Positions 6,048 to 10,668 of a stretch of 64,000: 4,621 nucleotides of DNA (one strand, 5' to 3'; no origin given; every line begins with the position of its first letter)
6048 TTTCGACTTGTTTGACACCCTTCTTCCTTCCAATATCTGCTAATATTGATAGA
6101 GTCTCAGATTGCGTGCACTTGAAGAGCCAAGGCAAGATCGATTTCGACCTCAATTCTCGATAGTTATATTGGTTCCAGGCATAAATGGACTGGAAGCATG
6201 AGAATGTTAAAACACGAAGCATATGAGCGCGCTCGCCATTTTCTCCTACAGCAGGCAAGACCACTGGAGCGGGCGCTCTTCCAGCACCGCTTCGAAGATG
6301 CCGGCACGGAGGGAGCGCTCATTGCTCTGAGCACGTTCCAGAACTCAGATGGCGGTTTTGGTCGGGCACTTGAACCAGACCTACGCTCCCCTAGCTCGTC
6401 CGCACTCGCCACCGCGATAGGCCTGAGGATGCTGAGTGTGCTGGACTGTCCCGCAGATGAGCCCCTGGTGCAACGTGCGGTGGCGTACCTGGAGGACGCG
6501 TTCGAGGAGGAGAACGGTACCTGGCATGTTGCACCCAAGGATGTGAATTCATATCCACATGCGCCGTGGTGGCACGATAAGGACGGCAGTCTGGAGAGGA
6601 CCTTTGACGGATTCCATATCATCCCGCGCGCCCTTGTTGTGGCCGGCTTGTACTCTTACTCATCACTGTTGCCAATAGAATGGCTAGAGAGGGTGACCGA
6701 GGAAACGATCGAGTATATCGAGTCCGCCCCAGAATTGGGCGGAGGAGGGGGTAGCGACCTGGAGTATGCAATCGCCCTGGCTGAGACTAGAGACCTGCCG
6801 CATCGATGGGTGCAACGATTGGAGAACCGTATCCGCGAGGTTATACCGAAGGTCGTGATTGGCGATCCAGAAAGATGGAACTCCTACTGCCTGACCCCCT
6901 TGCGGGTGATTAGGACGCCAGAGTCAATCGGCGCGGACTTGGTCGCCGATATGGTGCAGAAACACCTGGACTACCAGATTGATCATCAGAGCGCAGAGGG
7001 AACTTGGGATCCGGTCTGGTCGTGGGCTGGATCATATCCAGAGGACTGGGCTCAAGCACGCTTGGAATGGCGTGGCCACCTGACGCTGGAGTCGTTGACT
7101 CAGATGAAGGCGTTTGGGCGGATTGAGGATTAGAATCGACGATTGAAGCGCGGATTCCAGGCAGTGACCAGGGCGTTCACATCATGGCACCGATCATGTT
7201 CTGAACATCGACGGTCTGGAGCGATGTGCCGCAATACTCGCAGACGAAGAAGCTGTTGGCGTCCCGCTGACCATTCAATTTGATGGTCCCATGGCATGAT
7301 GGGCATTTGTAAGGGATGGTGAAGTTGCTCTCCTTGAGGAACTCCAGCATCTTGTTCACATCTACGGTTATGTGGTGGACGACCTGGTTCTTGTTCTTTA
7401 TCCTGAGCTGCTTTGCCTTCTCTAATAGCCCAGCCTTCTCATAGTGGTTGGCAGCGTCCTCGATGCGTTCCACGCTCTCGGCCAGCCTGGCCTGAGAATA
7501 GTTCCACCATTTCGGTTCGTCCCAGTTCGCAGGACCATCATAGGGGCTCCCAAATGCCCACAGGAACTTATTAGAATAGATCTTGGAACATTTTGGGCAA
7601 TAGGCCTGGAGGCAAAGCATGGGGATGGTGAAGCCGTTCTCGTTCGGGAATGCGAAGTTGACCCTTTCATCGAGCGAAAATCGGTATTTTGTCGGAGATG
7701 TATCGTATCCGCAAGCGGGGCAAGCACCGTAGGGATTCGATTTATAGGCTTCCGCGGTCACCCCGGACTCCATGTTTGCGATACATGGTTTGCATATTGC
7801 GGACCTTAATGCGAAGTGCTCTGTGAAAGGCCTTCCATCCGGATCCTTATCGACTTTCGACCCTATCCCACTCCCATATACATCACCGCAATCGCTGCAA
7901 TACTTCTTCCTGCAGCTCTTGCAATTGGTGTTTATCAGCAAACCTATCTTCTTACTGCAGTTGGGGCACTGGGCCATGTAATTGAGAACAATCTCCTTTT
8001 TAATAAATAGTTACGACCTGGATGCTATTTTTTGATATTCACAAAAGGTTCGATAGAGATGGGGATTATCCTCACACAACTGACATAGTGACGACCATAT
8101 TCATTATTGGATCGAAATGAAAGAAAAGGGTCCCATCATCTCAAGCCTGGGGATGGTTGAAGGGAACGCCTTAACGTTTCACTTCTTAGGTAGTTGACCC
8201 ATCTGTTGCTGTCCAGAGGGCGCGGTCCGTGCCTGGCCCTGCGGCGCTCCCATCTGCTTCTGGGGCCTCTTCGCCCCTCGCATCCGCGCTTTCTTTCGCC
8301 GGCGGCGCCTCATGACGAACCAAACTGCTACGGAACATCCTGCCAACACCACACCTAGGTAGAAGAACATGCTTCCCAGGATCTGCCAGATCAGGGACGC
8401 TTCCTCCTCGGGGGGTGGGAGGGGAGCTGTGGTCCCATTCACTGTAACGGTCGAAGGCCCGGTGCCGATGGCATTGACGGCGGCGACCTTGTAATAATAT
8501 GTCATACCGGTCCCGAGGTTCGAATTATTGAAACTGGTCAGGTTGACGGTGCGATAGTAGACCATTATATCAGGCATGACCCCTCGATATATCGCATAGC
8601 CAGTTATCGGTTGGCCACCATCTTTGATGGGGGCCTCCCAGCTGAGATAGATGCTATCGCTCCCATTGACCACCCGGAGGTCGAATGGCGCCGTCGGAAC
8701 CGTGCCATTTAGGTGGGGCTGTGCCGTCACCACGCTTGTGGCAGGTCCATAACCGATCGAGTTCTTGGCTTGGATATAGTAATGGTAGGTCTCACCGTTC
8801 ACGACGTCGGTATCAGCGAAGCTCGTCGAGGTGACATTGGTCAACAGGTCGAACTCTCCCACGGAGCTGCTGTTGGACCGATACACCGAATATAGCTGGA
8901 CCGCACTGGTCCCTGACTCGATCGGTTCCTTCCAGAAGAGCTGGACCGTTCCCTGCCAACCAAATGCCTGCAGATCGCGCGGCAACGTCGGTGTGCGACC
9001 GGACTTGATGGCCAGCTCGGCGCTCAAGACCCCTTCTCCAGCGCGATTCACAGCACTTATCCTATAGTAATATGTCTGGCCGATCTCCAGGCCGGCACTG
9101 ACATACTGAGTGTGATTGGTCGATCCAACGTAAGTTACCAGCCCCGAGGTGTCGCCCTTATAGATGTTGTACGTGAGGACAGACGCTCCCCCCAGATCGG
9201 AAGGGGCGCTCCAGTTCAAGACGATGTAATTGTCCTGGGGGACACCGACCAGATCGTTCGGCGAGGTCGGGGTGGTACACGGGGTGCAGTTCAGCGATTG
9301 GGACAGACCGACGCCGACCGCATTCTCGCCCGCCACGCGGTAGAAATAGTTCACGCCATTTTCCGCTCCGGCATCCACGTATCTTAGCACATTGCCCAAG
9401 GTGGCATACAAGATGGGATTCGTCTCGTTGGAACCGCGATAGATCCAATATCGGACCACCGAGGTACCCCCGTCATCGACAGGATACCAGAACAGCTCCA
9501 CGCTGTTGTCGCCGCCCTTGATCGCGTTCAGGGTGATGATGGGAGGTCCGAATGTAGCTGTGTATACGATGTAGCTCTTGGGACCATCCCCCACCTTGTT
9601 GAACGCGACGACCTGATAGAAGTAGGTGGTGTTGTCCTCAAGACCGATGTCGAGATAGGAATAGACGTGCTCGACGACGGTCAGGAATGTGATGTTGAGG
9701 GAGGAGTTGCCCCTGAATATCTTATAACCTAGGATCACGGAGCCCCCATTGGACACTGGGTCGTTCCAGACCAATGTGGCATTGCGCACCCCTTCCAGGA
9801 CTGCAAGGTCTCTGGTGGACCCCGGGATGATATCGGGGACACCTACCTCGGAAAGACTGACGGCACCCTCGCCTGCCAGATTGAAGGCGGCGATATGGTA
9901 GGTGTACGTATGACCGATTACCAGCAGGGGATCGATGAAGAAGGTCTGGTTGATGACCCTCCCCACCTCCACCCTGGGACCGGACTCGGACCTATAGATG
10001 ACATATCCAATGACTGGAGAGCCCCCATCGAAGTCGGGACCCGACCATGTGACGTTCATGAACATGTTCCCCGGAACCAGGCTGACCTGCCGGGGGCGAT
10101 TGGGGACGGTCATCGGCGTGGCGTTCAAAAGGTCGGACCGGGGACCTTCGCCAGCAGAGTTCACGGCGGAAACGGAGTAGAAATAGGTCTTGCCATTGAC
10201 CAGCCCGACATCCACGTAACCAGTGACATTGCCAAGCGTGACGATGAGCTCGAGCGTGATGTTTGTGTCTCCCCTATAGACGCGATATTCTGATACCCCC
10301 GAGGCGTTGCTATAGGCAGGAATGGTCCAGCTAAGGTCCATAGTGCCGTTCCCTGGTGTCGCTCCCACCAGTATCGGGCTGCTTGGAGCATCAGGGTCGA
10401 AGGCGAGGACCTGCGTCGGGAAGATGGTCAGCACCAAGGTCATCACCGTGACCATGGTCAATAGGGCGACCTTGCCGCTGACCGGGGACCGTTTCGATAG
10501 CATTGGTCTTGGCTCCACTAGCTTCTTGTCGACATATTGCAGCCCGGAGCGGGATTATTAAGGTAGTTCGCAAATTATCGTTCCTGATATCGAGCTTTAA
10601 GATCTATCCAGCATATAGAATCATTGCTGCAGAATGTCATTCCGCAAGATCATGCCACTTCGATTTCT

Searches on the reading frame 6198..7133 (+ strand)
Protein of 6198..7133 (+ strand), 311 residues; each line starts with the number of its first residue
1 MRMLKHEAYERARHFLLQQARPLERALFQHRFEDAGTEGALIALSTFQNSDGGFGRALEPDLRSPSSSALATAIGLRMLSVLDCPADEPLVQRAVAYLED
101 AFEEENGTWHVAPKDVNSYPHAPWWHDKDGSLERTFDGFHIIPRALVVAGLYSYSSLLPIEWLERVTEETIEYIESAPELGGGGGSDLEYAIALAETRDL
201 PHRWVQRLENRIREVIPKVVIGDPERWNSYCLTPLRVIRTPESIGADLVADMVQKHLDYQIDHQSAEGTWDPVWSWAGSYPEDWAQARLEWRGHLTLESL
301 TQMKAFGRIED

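Call 71: search_protein_families(library=pfam, proteins=[window:6198-7133:+], max_evalue=0.001)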
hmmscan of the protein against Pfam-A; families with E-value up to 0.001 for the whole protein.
window:6198-7133:+ (311 aa): 1 family
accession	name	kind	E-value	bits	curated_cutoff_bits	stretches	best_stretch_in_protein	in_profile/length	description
PF13243.12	SQHop_cyclase_C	-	0.00022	20.8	26.1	0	71-110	141-285/319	Squalene-hopene cyclase C-terminal domain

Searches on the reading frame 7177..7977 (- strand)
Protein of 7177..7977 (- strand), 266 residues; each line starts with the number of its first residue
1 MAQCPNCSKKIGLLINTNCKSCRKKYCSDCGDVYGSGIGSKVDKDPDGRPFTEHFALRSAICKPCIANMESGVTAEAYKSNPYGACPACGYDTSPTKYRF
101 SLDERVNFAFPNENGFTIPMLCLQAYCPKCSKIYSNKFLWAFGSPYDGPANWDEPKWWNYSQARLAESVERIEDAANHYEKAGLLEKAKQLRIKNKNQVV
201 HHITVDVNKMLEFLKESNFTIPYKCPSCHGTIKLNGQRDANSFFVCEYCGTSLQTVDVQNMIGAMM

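Call 71: search_protein_families(library=pfam, proteins=[window:7177-7977:-], max_evalue=0.001)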
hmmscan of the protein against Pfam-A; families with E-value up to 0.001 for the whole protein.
window:7177-7977:- (266 aa): 2 families
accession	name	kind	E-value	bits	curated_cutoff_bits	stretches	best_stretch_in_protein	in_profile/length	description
PF22191.2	IBR_1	-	0.00054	20.2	27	0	3-34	5-39/47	IBR domain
PF21344.3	Zn_ribbon_LysW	-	0.0006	19.8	27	1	224-258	2-36/46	Alpha-aminoadipate carrier protein LysW-like, globular domain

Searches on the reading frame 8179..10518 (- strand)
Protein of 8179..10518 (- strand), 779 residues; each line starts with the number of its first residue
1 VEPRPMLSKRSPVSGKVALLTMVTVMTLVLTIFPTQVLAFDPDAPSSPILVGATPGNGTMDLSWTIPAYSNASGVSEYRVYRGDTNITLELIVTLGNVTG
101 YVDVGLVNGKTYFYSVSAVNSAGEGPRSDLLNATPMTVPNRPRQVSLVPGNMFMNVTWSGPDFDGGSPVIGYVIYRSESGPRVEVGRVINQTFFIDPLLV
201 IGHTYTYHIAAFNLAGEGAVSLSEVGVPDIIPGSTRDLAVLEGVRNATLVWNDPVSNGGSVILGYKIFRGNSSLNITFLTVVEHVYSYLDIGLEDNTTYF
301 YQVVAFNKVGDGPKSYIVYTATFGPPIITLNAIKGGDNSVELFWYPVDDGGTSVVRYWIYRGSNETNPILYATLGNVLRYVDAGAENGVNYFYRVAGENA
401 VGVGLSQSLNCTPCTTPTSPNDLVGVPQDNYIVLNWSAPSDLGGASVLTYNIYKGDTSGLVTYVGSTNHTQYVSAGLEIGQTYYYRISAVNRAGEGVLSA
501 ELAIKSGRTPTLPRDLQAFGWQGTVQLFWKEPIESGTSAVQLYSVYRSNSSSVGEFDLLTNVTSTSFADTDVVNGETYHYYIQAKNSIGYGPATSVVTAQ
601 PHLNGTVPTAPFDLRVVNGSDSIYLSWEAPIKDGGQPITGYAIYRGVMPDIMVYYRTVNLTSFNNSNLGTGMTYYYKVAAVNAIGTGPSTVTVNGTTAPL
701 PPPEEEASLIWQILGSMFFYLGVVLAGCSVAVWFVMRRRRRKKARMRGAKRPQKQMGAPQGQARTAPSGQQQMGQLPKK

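Call 71: search_protein_families(library=pfam, proteins=[window:8179-10518:-], max_evalue=0.001)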
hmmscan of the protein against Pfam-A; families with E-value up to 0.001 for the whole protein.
window:8179-10518:- (779 aa): 6 families
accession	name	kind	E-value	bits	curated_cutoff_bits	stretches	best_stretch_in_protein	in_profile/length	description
PF00041.27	fn3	-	4.2e-46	155.5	25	5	610-693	2-81/84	Fibronectin type III domain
PF25059.1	FN3_DSCAM-DSCAML_C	-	2.9e-09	37.6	39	0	463-500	37-75/89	DSCAM/DSCAML C-terminal Fn3-like domain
PF16656.11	Pur_ac_phosph_N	-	2.3e-08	34.9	30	0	434-492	17-83/93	Purple acid Phosphatase, N-terminal domain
PF25523.1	Ig_RIMBP2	-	0.00013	22.4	27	0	42-88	3-53/105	RIMBP2-like, immunoglobulin-like domain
PF16655.11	PhoD_N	-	0.00039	21.4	30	0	473-489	61-78/90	PhoD-like phosphatase, N-terminal domain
PF25300.1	Fn3_Dep-1_3rd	-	0.00045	20.5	26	0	525-586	13-73/85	Dep-1 third Fn3-like domain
